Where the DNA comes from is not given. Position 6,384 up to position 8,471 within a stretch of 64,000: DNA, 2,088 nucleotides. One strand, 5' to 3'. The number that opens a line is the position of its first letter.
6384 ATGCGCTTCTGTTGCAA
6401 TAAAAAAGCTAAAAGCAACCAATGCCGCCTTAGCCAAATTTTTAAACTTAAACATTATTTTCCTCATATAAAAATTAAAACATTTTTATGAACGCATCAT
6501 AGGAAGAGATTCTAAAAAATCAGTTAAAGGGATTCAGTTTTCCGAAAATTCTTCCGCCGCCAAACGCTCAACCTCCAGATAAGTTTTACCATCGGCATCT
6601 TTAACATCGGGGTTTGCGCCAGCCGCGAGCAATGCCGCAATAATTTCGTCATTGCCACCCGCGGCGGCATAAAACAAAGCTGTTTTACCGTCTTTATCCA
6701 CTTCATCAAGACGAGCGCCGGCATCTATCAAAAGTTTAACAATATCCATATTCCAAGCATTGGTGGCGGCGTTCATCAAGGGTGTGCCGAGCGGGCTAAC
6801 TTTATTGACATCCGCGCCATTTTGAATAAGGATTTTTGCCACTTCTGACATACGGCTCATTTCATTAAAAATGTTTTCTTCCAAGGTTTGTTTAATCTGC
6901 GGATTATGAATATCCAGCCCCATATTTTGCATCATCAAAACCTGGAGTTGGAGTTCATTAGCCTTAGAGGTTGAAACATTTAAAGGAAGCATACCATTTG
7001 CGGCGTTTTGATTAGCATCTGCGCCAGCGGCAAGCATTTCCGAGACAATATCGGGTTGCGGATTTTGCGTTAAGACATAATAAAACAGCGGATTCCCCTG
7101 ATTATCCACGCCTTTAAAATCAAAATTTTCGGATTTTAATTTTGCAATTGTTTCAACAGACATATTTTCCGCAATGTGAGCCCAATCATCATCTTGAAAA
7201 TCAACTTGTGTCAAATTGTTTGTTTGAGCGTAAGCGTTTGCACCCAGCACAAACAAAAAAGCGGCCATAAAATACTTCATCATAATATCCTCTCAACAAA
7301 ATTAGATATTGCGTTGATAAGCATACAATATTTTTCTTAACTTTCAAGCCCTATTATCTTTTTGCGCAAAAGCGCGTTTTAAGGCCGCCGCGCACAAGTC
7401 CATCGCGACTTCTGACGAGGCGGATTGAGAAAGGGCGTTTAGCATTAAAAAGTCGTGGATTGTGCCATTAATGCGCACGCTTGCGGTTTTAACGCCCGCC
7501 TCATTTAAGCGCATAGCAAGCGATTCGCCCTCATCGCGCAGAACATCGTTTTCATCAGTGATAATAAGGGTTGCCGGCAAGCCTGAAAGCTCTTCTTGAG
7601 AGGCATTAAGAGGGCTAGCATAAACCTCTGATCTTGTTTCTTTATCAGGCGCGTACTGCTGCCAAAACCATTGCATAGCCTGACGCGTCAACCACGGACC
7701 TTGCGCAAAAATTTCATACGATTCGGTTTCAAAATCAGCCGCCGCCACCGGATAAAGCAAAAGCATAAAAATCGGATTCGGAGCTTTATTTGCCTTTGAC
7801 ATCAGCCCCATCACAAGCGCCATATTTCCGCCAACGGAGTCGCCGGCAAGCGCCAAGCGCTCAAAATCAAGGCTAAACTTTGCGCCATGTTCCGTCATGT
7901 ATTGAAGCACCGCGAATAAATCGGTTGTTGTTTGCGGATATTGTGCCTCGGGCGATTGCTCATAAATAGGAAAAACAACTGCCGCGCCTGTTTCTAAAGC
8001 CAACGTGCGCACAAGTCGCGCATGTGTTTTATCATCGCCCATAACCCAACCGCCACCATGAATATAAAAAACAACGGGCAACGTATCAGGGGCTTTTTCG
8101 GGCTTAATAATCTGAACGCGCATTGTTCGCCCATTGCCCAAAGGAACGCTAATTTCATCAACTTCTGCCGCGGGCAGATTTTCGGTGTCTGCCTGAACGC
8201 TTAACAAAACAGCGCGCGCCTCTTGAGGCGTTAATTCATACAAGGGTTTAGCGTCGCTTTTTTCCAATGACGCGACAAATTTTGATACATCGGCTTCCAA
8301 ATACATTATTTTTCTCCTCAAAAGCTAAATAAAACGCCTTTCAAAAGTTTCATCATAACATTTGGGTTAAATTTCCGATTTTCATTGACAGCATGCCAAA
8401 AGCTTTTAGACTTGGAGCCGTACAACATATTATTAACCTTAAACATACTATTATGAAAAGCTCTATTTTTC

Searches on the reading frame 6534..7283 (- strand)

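Call 68: search_protein_families(library=pfam, proteins=[window:6534-7283:-], max_evalue=0.00001)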
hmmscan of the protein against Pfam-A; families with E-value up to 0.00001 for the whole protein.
window:6534-7283:- (249 aa): 6 families
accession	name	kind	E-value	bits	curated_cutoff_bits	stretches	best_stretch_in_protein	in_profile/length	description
PF12796.13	Ank_2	-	1.4e-20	74.1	27.3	1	145-229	9-90/90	Ankyrin repeats (3 copies)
PF00023.36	Ank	-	3.9e-19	68.1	21.1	1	198-229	1-32/33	Ankyrin repeat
PF13637.12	Ank_4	-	2.7e-15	56.5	22.7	1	178-218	9-49/50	Ankyrin repeats (many copies)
PF13606.12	Ank_3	-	7.4e-12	44.7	22.3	0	198-226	1-29/30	Ankyrin repeat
PF13857.12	Ank_5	-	6.7e-10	39.5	27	0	185-237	1-54/56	Ankyrin repeats (many copies)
PF23745.1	ANK_LRRK2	-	1.9e-06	28.2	27.5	0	103-220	3-114/130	LRRK2 ANK repeat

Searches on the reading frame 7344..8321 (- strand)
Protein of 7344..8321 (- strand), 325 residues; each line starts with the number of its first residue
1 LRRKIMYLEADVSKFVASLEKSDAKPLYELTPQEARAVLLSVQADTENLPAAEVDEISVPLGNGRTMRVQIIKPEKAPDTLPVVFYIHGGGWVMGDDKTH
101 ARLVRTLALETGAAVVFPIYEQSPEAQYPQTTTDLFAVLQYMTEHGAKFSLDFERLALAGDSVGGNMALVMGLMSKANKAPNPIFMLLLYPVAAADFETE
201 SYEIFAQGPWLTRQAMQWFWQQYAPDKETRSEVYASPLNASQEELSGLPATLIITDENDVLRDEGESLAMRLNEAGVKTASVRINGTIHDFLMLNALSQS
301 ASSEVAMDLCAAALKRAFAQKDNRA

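Call 68: search_protein_families(library=pfam, proteins=[window:7344-8321:-], max_evalue=0.00001)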
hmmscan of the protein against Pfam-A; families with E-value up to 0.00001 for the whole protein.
window:7344-8321:- (325 aa): 3 families
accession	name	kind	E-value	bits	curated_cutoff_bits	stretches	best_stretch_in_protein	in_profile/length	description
PF07859.19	Abhydrolase_3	-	5.1e-64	216.3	25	1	84-292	1-209/210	alpha/beta hydrolase fold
PF20434.5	BD-FAE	-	3.3e-21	76.3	26.8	1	70-179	2-114/215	BD-FAE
PF10340.15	Say1_Mug180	-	4.3e-08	32.8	21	1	74-231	114-277/374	Steryl acetyl hydrolase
